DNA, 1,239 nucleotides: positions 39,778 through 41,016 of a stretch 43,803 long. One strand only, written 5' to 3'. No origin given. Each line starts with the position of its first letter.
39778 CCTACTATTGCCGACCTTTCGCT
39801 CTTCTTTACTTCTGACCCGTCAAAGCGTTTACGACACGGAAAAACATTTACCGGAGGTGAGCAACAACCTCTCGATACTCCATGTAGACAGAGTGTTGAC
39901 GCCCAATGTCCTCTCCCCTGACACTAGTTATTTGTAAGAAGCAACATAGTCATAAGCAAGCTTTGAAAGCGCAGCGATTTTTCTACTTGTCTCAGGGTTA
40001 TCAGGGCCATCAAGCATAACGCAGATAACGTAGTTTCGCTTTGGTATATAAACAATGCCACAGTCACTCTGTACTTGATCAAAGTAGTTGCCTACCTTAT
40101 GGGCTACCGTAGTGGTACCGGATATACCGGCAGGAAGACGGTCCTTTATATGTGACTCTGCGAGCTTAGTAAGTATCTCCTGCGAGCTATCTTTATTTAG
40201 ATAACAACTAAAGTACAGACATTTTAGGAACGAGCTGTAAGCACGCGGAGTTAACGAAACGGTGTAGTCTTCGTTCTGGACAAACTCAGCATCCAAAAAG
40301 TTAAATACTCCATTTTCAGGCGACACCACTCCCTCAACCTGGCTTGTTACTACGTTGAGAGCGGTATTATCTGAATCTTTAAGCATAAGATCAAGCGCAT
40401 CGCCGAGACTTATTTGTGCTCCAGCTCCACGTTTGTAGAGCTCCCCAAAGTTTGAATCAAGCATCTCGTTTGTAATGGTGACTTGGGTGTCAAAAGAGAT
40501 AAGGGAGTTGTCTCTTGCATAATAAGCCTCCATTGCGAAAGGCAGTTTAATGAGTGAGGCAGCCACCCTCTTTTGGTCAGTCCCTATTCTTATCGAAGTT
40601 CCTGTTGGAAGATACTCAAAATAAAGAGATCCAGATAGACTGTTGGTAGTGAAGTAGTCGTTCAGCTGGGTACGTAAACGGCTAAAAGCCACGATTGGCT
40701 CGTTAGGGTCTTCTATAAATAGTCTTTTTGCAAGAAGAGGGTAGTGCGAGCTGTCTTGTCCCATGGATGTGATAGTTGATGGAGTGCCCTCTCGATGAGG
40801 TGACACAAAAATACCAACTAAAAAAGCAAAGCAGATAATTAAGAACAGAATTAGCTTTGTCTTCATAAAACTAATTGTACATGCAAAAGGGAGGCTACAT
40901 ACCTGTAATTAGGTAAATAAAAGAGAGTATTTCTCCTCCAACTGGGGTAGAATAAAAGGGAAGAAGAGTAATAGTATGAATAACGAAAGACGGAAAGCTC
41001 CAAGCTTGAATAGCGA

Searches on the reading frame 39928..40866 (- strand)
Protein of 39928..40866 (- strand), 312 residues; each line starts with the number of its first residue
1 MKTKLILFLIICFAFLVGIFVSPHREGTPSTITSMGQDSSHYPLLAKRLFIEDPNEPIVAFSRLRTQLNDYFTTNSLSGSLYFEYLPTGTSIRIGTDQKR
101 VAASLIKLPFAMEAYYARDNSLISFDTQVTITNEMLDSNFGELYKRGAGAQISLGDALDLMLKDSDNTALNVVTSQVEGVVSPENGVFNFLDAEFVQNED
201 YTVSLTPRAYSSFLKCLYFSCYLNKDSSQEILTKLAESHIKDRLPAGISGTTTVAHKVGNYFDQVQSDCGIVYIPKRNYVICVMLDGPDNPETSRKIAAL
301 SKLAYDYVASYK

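Call 11: search_protein_families(library=pfam, proteins=[window:39928-40866:-])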
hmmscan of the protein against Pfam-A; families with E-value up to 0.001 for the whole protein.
window:39928-40866:- (312 aa): 1 family
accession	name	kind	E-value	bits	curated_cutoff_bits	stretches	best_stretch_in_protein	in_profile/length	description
PF13354.11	Beta-lactamase2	-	2.2e-32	112.6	22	1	80-284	1-213/214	Beta-lactamase enzyme family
